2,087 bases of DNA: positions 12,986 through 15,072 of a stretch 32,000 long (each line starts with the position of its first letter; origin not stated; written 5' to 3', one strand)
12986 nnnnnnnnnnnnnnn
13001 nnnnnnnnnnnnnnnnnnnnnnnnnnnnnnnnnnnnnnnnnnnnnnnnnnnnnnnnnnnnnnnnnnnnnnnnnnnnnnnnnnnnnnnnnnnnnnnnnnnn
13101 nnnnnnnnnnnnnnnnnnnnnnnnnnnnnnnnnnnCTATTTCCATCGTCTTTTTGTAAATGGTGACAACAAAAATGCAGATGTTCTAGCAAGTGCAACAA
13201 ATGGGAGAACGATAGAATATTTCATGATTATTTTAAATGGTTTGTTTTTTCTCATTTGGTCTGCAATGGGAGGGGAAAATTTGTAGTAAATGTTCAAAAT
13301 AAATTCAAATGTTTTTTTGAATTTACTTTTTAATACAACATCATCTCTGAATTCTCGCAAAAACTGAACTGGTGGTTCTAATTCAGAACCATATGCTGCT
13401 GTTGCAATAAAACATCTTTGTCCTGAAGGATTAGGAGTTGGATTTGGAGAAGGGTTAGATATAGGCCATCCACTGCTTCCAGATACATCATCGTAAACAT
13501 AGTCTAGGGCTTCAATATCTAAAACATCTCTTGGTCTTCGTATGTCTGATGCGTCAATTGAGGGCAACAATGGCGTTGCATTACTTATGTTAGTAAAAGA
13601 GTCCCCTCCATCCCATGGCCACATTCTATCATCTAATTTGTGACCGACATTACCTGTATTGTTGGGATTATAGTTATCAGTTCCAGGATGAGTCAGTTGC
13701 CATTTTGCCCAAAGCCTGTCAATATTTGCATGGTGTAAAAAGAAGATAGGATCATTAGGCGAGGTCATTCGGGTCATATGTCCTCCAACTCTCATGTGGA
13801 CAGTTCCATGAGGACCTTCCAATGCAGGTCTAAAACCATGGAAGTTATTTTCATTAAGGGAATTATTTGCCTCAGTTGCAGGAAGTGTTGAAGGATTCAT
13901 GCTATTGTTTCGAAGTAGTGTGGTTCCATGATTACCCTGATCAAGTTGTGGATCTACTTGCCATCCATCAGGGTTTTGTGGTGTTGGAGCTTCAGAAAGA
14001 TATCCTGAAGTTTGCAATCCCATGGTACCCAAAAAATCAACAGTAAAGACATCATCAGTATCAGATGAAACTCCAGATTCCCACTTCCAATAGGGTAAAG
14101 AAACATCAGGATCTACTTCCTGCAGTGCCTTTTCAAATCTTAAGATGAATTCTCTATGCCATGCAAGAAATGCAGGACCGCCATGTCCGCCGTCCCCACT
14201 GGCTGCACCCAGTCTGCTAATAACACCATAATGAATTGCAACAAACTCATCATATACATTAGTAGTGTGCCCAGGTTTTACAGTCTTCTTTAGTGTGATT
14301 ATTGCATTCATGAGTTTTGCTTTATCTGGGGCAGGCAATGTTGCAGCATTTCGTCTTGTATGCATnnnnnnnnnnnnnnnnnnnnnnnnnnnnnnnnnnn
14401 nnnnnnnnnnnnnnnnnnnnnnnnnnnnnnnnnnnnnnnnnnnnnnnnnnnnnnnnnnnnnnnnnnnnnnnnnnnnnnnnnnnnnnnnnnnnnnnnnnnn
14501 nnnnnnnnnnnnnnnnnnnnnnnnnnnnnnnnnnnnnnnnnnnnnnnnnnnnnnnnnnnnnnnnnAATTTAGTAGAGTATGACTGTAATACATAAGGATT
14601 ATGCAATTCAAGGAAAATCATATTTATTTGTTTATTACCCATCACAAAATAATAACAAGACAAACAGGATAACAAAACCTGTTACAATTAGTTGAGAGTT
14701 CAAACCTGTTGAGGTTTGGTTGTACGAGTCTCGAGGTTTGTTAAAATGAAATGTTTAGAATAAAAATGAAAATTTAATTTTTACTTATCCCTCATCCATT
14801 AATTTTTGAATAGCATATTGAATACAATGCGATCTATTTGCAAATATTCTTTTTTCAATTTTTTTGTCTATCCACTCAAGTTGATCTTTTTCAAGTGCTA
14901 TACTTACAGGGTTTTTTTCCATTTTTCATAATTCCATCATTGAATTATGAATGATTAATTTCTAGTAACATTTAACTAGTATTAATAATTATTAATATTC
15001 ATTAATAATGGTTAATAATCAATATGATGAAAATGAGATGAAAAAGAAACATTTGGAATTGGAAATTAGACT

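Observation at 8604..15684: About 7 kb accessory island bounded by tRNA-Trp and a degenerate direct copy of its 3' end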

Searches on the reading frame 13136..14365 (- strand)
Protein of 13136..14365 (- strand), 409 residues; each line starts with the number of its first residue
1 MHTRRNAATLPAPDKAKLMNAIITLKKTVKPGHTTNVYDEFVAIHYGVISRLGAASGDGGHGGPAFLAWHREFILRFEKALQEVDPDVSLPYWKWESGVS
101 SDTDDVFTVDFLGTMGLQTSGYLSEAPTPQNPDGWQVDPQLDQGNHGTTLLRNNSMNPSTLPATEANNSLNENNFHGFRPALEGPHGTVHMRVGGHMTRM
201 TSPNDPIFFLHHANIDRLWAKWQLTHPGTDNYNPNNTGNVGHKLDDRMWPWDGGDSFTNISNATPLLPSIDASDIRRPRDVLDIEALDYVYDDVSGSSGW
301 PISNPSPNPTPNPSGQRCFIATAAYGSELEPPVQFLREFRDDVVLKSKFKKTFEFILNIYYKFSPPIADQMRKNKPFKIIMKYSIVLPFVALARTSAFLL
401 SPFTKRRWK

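Call 9: search_protein_families(library=pfam, proteins=[window:13136-14365:-], max_evalue=0.01)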
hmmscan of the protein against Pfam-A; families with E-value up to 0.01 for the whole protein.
window:13136-14365:- (409 aa): 1 family
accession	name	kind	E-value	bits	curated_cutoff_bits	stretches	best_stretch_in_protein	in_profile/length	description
PF00264.25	Tyrosinase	-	6.6e-41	141.5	22.6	1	36-223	2-212/214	Common central domain of tyrosinase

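Call 42: search_protein_families(library=ncbifam, proteins=[window:13136-14365:-], max_evalue=0.1)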
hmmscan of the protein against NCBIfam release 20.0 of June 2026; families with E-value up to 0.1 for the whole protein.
window:13136-14365:- (409 aa): 3 families
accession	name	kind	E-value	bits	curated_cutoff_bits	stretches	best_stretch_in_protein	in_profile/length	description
NF047834.1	TyrosinaseMelC2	equivalog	5.5e-50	170.1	450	1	1-252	1-255/272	tyrosinase MelC2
NF041220.1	BagH_FevF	exception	3.1e-33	115.2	630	2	178-251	214-287/305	bagremycin/ferroverdin biosynthesis o-aminophenol oxidase BagH/FevF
NF041770.1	CFI_box_CTERM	domain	1.5e-21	75.9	40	1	318-385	1-65/69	CFI-box-CTERM domain-containing protein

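Call 56: find_homologous_proteins(query=window:13136-14365:-, max_evalue=1e-10)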
Query window:13136-14365:- (409 aa): 684 proteins with E <= 1e-10 among 4754 candidates; the best 120 are listed.
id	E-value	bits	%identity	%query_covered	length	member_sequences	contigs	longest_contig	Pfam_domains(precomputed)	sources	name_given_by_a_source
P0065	3.0e-284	961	99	100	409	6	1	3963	PF00264.26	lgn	-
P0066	7.1e-248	841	88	100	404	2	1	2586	PF00264.26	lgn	-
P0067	9.9e-248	840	87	100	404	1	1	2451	PF00264.26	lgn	-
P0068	1.6e-240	817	85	100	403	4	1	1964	PF00264.26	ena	-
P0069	1.2e-235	800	87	96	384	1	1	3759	PF00264.26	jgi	-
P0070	8.4e-225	765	79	100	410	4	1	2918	PF00264.26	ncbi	-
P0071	2.3e-202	691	71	99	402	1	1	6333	PF00264.26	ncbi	-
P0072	2.6e-187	641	66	100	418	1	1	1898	PF00264.26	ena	-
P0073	3.1e-164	565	62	96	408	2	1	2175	PF00264.26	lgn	-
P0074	8.6e-151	521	59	98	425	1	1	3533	PF00264.26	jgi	-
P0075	1.4e-148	514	59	77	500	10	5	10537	PF00264.26,PF00041.28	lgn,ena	-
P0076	1.0e-137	478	53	83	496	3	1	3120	PF00264.26,PF00041.28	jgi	-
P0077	2.5e-137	476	54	77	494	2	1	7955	PF00264.26,PF00041.28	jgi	-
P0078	8.1e-136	472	59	73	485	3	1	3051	PF00264.26,PF00041.28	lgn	-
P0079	4.2e-135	469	53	99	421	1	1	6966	PF00264.26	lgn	-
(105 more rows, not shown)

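Call 57: find_encoding_contigs(protein=P0071, flank=10000, max_places=2)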
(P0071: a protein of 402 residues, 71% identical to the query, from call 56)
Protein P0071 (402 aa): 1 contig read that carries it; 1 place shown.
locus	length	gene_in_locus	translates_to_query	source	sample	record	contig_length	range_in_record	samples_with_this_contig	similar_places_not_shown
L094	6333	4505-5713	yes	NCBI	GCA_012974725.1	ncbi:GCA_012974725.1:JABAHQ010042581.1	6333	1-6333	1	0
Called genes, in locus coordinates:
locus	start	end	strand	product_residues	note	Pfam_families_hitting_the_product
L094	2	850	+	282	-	?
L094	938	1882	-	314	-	PF03372:Exo_endo_phos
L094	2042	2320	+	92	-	-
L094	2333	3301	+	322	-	-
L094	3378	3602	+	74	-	-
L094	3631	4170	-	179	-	-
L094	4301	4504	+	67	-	-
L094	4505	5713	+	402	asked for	PF00264:Tyrosinase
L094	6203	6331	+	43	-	?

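Call 58: find_encoding_contigs(protein=window:13136-14365:-, flank=10000, max_places=4)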
Protein window:13136-14365:- (409 aa): no gene with exactly this product is on record in the collection.

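Call 59: find_encoding_contigs(protein=P0065, flank=10000, max_places=3)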
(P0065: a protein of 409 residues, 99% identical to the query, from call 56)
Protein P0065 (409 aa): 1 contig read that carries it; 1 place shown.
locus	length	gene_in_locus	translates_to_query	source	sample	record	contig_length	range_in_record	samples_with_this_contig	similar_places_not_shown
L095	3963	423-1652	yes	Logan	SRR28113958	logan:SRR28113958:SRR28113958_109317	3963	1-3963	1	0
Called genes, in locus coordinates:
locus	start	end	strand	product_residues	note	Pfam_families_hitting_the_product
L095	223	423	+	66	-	-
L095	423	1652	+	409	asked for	PF00264:Tyrosinase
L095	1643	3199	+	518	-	PF07250:Glyoxal_oxid_N, PF09118:GO-like_E_set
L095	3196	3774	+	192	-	-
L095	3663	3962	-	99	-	?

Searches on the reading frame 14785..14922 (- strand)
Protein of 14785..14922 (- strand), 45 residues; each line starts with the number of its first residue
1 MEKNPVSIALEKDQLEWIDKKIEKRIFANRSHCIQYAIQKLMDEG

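Call 9: search_protein_families(library=pfam, proteins=[window:14785-14922:-], max_evalue=0.01)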
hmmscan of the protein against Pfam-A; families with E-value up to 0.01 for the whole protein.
window:14785-14922:- (45 aa): 1 family
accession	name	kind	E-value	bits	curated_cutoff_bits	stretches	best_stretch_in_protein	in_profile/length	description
PF01402.27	RHH_1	-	0.0028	18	20.5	1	6-39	2-34/39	Ribbon-helix-helix protein, copG family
